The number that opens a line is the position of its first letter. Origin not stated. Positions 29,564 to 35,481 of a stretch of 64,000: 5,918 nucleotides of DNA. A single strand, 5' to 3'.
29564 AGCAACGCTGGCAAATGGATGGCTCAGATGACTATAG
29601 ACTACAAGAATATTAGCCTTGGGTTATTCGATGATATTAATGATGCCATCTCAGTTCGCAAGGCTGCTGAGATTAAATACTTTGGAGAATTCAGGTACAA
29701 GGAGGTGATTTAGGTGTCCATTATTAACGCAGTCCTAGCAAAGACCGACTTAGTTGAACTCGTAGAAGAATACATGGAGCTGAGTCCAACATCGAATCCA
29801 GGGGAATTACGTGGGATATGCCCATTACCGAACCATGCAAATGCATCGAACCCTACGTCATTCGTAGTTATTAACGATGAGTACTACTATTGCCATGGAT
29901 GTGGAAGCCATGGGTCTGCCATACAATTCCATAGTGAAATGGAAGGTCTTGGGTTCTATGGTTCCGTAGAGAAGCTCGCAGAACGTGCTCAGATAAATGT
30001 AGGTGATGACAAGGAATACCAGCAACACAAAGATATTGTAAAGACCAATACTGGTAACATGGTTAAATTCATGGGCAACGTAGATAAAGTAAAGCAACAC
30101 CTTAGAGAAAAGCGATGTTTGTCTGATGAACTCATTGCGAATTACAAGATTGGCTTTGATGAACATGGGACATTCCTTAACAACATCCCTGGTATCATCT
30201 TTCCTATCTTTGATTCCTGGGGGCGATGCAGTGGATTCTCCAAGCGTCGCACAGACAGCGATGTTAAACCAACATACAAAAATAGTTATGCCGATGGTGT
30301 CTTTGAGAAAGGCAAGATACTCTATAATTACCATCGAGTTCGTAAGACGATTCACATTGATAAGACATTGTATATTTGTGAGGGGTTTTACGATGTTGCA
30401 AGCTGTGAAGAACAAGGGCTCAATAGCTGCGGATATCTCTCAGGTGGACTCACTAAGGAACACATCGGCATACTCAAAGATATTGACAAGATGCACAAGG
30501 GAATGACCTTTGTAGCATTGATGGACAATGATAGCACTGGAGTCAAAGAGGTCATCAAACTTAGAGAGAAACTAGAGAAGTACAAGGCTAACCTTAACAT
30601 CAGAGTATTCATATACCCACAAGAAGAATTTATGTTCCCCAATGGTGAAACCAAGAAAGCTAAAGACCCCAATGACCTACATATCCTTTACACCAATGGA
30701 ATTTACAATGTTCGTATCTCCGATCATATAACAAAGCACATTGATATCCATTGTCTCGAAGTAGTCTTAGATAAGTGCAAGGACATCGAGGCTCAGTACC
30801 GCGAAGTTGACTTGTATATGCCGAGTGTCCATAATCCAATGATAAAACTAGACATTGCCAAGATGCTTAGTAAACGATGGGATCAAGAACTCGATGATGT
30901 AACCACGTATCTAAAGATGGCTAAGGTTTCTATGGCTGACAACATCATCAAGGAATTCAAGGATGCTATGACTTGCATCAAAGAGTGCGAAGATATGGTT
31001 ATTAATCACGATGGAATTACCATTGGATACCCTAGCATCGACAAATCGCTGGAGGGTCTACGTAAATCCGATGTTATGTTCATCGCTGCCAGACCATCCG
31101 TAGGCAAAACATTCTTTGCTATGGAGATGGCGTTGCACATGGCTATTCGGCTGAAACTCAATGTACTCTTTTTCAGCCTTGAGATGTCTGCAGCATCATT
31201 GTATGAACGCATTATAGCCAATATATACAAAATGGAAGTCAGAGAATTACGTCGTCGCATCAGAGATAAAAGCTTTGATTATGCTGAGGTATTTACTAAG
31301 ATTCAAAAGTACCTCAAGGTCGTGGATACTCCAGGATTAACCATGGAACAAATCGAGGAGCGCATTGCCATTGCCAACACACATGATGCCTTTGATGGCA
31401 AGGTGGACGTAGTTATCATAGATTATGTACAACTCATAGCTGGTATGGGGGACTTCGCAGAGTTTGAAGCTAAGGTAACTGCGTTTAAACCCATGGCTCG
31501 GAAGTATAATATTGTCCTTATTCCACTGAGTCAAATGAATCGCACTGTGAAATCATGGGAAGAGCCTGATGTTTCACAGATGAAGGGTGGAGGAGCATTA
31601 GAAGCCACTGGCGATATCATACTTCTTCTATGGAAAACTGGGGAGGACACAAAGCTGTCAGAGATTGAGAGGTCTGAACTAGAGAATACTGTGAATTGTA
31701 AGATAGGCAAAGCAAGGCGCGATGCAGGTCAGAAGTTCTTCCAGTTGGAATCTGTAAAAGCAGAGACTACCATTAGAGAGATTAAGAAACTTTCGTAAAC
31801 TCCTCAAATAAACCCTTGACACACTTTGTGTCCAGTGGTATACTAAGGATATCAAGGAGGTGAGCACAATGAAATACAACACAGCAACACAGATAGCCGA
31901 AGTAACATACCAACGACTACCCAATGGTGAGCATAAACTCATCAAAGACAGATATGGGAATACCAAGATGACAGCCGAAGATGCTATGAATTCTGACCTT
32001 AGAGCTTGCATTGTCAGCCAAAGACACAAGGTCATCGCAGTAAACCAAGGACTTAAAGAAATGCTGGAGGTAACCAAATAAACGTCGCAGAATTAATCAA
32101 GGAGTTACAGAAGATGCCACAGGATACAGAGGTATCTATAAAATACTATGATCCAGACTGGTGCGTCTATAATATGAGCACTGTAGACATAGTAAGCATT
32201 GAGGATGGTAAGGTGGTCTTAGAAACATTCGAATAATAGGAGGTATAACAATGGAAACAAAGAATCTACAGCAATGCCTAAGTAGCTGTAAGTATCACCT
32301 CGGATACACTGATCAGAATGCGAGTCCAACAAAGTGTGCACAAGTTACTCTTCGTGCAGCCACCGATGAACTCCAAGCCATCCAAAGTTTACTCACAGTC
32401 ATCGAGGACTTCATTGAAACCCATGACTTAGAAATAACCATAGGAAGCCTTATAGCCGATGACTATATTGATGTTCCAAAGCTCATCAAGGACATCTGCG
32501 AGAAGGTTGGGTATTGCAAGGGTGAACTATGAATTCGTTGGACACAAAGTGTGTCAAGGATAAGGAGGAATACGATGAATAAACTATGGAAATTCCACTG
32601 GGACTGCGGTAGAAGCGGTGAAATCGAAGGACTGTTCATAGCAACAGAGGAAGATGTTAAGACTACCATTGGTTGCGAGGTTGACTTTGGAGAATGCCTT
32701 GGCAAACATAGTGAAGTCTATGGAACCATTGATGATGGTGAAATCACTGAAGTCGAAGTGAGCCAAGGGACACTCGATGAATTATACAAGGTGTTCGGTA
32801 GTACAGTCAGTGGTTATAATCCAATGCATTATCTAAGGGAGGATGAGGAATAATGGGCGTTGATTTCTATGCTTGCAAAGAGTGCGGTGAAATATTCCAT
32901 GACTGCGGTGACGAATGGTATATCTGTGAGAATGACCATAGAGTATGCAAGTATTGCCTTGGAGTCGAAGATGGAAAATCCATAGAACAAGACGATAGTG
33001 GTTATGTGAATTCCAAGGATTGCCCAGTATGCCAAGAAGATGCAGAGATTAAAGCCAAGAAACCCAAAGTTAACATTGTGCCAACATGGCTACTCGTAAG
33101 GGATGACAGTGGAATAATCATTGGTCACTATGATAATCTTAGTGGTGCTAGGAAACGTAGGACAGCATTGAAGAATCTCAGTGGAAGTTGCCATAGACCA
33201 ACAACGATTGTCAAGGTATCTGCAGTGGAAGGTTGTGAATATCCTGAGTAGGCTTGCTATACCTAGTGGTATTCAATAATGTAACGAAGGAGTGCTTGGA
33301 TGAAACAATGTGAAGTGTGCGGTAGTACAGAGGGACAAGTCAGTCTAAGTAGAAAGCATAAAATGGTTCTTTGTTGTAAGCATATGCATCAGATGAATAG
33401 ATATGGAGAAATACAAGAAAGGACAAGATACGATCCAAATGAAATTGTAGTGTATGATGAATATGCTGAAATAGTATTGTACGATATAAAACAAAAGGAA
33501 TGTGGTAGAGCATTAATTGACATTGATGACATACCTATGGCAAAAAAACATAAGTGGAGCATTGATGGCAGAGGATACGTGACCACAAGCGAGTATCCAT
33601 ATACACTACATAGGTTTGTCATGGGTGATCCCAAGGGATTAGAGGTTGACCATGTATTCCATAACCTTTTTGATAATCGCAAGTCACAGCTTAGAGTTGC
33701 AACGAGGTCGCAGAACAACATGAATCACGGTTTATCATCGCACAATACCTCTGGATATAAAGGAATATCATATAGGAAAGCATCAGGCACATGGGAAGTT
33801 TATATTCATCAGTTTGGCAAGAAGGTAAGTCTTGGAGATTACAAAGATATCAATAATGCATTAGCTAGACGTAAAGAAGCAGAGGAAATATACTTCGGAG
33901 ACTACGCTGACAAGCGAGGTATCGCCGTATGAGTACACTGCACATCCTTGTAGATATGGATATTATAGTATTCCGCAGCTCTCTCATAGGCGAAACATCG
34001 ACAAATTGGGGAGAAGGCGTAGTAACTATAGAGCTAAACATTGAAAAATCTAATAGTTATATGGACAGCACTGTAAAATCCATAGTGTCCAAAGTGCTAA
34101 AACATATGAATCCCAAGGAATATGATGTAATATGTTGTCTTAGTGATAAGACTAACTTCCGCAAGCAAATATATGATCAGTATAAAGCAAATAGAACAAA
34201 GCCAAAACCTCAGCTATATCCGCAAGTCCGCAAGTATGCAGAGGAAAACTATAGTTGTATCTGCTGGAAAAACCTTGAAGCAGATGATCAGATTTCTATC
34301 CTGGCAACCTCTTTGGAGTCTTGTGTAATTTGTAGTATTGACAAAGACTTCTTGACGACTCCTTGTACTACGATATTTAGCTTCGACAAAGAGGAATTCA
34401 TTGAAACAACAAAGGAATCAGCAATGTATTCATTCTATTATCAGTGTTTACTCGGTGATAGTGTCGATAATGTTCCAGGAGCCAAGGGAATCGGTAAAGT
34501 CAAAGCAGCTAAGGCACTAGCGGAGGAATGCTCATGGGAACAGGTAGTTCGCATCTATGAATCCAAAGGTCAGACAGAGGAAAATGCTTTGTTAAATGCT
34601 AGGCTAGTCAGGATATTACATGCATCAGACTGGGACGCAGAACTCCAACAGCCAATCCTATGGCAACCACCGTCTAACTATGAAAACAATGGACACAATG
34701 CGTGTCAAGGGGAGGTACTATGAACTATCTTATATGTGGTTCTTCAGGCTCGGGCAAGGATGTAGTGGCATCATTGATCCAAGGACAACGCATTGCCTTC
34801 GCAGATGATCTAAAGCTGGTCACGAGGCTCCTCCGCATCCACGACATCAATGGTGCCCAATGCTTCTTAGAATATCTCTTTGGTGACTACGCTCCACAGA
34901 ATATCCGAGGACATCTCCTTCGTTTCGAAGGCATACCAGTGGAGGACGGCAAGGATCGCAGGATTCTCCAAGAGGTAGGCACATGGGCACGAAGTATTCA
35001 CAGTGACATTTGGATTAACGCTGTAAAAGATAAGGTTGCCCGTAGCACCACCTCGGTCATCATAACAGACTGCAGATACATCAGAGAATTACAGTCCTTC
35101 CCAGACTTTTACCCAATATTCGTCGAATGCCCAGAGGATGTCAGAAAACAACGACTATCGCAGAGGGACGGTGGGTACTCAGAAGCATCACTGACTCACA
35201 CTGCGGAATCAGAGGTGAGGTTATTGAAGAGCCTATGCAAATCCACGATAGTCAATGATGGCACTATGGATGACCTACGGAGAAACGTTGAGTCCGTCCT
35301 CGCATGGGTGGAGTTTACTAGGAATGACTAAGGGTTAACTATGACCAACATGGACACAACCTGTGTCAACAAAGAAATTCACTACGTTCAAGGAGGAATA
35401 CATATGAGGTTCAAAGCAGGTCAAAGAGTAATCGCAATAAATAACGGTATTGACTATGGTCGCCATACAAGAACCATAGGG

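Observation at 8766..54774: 25 copies of a polar ~36-bp motif punctuate the early/middle genome at gene junctions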

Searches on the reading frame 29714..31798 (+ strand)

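Call 9: search_protein_families(library=pfam, proteins=[window:29714-31798:+])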
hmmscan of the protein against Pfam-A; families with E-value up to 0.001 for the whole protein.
window:29714-31798:+ (694 aa): 7 families
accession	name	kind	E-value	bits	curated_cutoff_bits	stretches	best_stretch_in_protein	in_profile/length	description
PF03796.21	DnaB_C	-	3.8e-41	141.6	27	1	434-669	1-236/255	DnaB-like helicase C terminal domain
PF01807.25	Zn_ribbon_DnaG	-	2.2e-17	63.1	24.9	1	3-99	5-96/98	CHC2 zinc finger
PF08275.17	DNAG_N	-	2e-11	44.5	26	1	161-209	79-127/128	DNA primase catalytic core, N-terminal domain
PF13481.12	AAA_25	-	2.8e-08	34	27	1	442-599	22-181/195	AAA domain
PF13155.12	Toprim_2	-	8.1e-07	29.8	22.1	1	220-303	1-80/88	Toprim-like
PF06745.19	ATPase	-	1.6e-06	28.1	26.6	1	438-622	4-178/231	KaiC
PF13662.12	Toprim_4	-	0.00029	21.4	25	1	218-294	2-79/85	Toprim domain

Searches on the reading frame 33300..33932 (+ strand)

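Call 81: search_protein_families(library=pfam, max_evalue=0.01, proteins=[window:33300-33932:+])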
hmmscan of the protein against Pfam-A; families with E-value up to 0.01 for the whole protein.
window:33300-33932:+ (210 aa): 1 family
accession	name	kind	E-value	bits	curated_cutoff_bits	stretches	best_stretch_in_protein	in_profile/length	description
PF13392.12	HNH_3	-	0.00029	20.9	24.8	1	111-141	16-46/46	HNH endonuclease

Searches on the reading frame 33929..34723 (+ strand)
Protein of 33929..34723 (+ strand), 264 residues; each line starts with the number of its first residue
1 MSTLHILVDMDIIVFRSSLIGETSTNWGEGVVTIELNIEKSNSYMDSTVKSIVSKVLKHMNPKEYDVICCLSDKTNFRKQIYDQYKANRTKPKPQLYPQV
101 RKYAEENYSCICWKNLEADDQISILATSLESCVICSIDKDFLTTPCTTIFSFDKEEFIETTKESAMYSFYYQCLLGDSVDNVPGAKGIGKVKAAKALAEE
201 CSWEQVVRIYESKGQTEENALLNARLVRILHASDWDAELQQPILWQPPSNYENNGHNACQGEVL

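Call 81: search_protein_families(library=pfam, max_evalue=0.01, proteins=[window:33929-34723:+])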
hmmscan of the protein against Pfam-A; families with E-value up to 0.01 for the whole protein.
window:33929-34723:+ (264 aa): 2 families
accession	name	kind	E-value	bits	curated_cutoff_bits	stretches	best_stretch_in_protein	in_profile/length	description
PF02739.22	5_3_exonuc_N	-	4.3e-15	56.2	34.3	1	49-153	33-146/164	5'-3' exonuclease, N-terminal resolvase-like domain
PF01367.25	5_3_exonuc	-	5.9e-09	36.7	40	1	171-241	9-88/97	5'-3' exonuclease, C-terminal SAM fold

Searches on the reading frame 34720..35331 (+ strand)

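Call 81: search_protein_families(library=pfam, max_evalue=0.01, proteins=[window:34720-35331:+])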
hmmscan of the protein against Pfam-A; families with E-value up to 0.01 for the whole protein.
window:34720-35331:+ (203 aa): 3 families
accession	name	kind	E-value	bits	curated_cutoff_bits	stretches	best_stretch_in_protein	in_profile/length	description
PF13238.12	AAA_18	-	4.2e-06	27.7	29.4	1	4-150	2-112/128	AAA domain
PF21448.3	DNMK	-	0.00032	20.8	27.1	0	80-187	131-230/232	Deoxynucleotide monophosphate kinase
PF04275.20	P-mevalo_kinase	-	0.0035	17.7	33.8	0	80-131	60-112/114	Phosphomevalonate kinase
